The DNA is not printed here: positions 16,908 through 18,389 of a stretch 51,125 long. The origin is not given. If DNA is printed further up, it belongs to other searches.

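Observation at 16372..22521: Five-gene Udk / Pol-beta NTase / 12-TM membrane / alkaline-phosphatase-fold / secreted DUF4091-like cassette inside the exosortase EPS operon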

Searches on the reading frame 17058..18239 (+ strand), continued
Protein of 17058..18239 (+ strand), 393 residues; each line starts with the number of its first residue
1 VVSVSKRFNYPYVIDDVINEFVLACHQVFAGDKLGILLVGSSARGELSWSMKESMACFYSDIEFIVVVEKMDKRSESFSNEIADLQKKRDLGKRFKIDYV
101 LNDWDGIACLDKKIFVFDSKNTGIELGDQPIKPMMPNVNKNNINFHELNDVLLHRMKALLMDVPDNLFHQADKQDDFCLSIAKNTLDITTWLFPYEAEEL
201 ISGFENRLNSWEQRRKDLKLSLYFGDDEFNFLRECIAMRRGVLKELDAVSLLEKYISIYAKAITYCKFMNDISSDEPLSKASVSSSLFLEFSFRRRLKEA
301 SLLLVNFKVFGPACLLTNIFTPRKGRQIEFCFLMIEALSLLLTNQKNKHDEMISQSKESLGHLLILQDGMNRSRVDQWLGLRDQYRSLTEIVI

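Call 43: find_encoding_contigs(protein=P0237, flank=8000, max_places=1)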
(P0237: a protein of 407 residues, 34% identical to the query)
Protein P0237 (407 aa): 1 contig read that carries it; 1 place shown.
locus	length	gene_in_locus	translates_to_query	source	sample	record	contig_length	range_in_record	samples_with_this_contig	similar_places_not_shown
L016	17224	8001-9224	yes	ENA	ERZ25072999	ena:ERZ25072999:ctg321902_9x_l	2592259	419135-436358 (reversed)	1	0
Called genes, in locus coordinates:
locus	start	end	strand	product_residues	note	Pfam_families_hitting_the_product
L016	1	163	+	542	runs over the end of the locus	PF01663:Phosphodiest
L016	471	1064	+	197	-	PF13489:Methyltransf_23 (weak), PF08241:Methyltransf_11, PF08242:Methyltransf_12 (faint)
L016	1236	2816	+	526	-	PF03023:MurJ, PF01554:MatE (weak)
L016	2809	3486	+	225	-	PF13489:Methyltransf_23, PF13847:Methyltransf_31 (faint), PF08241:Methyltransf_11, PF08242:Methyltransf_12 (faint), PF13649:Methyltransf_25 (weak)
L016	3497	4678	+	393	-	PF13439:Glyco_transf_4, PF13579:Glyco_trans_4_4, PF00534:Glycos_transf_1, PF13692:Glyco_trans_1_4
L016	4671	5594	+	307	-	PF13489:Methyltransf_23, PF07021:MetW (faint), PF08241:Methyltransf_11, PF08242:Methyltransf_12, PF13649:Methyltransf_25, PF13847:Methyltransf_31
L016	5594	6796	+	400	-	PF13439:Glyco_transf_4, PF13477:Glyco_trans_4_2 (weak), PF13579:Glyco_trans_4_4, PF20706:GT4-conflict, PF00534:Glycos_transf_1, PF13692:Glyco_trans_1_4, PF13524:Glyco_trans_1_2 (weak)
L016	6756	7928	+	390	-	PF13579:Glyco_trans_4_4 (faint), PF00534:Glycos_transf_1, PF13692:Glyco_trans_1_4, PF13524:Glyco_trans_1_2 (weak)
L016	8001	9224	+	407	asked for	-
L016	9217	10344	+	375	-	PF01663:Phosphodiest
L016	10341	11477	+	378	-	PF13439:Glyco_transf_4, PF13579:Glyco_trans_4_4, PF20706:GT4-conflict (weak), PF00534:Glycos_transf_1, PF13692:Glyco_trans_1_4, PF13524:Glyco_trans_1_2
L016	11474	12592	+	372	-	PF13439:Glyco_transf_4, PF13579:Glyco_trans_4_4 (weak), PF20706:GT4-conflict (weak), PF00534:Glycos_transf_1, PF13692:Glyco_trans_1_4, PF13524:Glyco_trans_1_2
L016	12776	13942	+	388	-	PF02899:Phage_int_SAM_1 (faint), PF00589:Phage_integrase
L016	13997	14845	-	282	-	PF03704:BTAD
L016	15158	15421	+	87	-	-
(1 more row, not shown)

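Call 44: find_encoding_contigs(protein=P0239, flank=8000, max_places=1)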
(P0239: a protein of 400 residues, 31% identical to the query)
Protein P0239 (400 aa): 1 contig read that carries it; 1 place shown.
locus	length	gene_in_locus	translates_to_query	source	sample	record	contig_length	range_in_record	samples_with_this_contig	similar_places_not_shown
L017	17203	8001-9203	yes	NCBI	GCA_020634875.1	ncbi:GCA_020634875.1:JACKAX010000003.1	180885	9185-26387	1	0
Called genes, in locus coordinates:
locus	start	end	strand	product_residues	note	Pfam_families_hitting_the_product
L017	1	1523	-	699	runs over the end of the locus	PF13500:AAA_26, PF07085:DRTGG, PF01515:PTA_PTB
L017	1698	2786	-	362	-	PF20706:GT4-conflict (faint), PF13439:Glyco_transf_4, PF13477:Glyco_trans_4_2 (weak), PF13579:Glyco_trans_4_4, PF00534:Glycos_transf_1, PF13692:Glyco_trans_1_4, PF13524:Glyco_trans_1_2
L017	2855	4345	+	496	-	PF01943:Polysacc_synt, PF13440:Polysacc_synt_3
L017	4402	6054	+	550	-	PF01663:Phosphodiest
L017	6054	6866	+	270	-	PF13469:Sulfotransfer_3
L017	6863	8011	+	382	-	PF13439:Glyco_transf_4 (weak), PF13579:Glyco_trans_4_4 (weak), PF00534:Glycos_transf_1, PF13692:Glyco_trans_1_4, PF13524:Glyco_trans_1_2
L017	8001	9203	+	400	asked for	-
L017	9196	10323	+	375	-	PF01663:Phosphodiest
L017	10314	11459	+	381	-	PF13439:Glyco_transf_4, PF13579:Glyco_trans_4_4, PF20706:GT4-conflict, PF00534:Glycos_transf_1, PF13692:Glyco_trans_1_4, PF13524:Glyco_trans_1_2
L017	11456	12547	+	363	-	PF13439:Glyco_transf_4, PF13579:Glyco_trans_4_4, PF20706:GT4-conflict (weak), PF00534:Glycos_transf_1, PF13692:Glyco_trans_1_4, PF13524:Glyco_trans_1_2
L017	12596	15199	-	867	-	PF14312:FG-GAP_2, PF17803:Cadherin_4, PF17892:Cadherin_5, PF17963:Big_9, PF18911:PKD_4, PF00801:PKD (weak)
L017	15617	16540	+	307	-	PF02729:OTCace_N, PF00185:OTCace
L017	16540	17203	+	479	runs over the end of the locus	PF00224:PK, PF03328:HpcH_HpaI (faint), PF02887:PK_C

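Call 59: search_solved_structures(query=A5, max_evalue=10)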
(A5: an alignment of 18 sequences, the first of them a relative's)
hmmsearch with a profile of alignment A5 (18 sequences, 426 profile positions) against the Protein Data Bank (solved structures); distinct sequences matched with E-value up to 10: 6.
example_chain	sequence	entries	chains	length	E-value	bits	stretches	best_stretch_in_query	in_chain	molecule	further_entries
1i49_A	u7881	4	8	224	0.044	16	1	222-303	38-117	ARFAPTIN 2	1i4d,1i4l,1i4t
5j73_A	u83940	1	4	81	0.091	14.9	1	348-420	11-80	protein design 2L4HC2_9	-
6sxj_A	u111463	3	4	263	0.18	14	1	62-110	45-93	Streptomycin 3''-adenylyltransferase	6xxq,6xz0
4dcn_C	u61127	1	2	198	0.21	13.7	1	221-303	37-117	Arfaptin-2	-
4oon_A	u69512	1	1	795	0.21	13.7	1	254-329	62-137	Penicillin-binding protein 1A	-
7udj_H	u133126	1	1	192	6.6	8.8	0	335-380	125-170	De novo designed helical repeat protein RPB_PEW3_R4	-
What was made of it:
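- On Pol-beta-fold nucleotidyltransferases, ANT/KNTase-like: The PDB profile search gives AadA at E 0.18, not significant (call 59).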

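Call 63: find_encoding_contigs(protein=P0252, flank=8000, max_places=1)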
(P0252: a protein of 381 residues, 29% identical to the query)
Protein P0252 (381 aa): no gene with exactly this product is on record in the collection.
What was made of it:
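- Tried and rejected: The P0252 look-up returned nothing (call 63).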

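Call 64: find_encoding_contigs(protein=P0253, flank=8000, max_places=1)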
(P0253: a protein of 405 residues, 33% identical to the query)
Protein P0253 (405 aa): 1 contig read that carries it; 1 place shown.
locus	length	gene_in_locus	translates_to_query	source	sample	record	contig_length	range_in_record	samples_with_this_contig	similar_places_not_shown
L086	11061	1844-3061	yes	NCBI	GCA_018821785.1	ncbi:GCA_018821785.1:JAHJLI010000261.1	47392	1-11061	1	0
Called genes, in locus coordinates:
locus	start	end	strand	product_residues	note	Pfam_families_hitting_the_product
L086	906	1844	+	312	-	PF04932:Wzy_C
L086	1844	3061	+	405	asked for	-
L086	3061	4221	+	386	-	PF01663:Phosphodiest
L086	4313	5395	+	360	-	PF13439:Glyco_transf_4, PF13579:Glyco_trans_4_4, PF00534:Glycos_transf_1, PF13692:Glyco_trans_1_4, PF13524:Glyco_trans_1_2 (faint)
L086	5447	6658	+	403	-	PF13439:Glyco_transf_4 (weak), PF00534:Glycos_transf_1, PF13692:Glyco_trans_1_4, PF13524:Glyco_trans_1_2 (weak)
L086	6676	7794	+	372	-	PF00535:Glycos_transf_2, PF13641:Glyco_tranf_2_3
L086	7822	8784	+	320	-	PF01073:3Beta_HSD, PF01370:Epimerase, PF02719:Polysacc_synt_2, PF04321:RmlD_sub_bind, PF05368:NmrA, PF13460:NAD_binding_10, PF16363:GDP_Man_Dehyd, PF07993:NAD_binding_4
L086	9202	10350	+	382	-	PF14294:DUF4372, PF01609:DDE_Tnp_1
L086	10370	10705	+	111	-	PF00132:Hexapep, PF14602:Hexapep_2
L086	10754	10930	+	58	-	-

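Call 65: find_encoding_contigs(protein=P0201, flank=8000, max_places=1)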
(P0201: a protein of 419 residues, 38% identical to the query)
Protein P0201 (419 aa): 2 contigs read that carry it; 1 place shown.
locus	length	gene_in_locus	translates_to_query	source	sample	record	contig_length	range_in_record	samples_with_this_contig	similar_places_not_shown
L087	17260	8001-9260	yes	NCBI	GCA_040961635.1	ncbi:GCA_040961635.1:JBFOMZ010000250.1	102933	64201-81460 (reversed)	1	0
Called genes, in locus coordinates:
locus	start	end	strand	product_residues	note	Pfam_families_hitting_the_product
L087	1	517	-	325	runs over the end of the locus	-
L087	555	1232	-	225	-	-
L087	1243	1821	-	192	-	-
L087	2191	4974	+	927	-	PF02563:Poly_export, PF10531:SLBB, PF22461:SLBB_2, PF10531:SLBB, PF22461:SLBB_2 (weak)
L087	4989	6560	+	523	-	PF14052:Caps_assemb_Wzi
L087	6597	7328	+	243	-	PF02706:Wzz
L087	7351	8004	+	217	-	PF00485:PRK, PF13238:AAA_18 (faint)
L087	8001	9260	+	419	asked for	-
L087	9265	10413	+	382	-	PF01663:Phosphodiest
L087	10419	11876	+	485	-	PF01943:Polysacc_synt, PF13440:Polysacc_synt_3, PF03023:MurJ (weak)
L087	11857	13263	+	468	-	PF02310:B12-binding, PF04055:Radical_SAM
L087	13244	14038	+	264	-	PF01209:Ubie_methyltran, PF13489:Methyltransf_23, PF07021:MetW (weak), PF13847:Methyltransf_31, PF08241:Methyltransf_11, PF08242:Methyltransf_12, PF13649:Methyltransf_25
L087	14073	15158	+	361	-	-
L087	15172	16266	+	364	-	PF13579:Glyco_trans_4_4, PF13439:Glyco_transf_4, PF13692:Glyco_trans_1_4, PF26337:Gtf3_C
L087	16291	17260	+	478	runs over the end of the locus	-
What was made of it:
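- The pair often has overlapping stop and start codons (calls 43, 44, 64, 65).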

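Call 73: find_related_loci(query=A9, collection=metagenome_contigs, flank=8000)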
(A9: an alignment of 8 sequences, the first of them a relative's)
Query A9 (375 aa) in metagenome_contigs; peptide patterns used: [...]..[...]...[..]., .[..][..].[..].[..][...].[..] (x = any residue, [..] = any of these).
105 stretches matched a pattern; 42 encode a relative of the query (tblastn E <= 1e-3); 42 distinct loci.
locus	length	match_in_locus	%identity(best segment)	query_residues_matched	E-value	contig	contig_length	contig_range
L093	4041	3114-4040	80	1-309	2e-175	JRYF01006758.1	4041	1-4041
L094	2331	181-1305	56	1-374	4e-149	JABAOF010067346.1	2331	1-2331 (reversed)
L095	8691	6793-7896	52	3-372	2e-122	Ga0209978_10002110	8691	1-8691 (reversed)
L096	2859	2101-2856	66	1-252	1e-110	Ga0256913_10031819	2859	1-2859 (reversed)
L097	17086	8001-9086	48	4-366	3e-100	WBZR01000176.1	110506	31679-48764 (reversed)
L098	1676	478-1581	46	4-371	2e-104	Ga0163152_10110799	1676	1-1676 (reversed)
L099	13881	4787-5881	38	2-370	1e-84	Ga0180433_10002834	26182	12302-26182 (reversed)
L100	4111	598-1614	37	4-345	9e-76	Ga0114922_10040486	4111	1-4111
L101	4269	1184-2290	35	2-366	2e-74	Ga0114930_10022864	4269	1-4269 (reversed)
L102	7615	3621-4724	36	5-373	2e-73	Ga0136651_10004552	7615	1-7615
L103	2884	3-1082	36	5-370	1e-72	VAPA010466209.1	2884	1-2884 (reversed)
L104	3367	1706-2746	38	1-345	5e-72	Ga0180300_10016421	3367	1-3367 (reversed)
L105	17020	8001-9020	36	4-345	5e-70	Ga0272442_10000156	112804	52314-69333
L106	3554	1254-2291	38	1-345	2e-69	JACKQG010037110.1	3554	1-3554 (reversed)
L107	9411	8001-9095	33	5-369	3e-68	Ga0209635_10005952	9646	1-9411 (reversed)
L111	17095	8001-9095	33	3-366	9e-64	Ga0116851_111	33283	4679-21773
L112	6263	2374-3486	34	1-370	2e-62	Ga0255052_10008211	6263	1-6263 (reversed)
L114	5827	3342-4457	32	5-371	5e-60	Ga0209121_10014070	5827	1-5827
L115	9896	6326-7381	34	1-350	2e-59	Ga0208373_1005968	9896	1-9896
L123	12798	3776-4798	32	4-345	8e-51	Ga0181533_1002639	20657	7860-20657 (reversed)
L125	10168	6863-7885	32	4-345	4e-49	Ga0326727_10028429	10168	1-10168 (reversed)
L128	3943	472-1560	28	1-371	2e-42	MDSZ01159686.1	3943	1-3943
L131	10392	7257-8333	30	2-369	2e-38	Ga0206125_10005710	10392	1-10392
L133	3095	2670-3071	37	3-138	1e-20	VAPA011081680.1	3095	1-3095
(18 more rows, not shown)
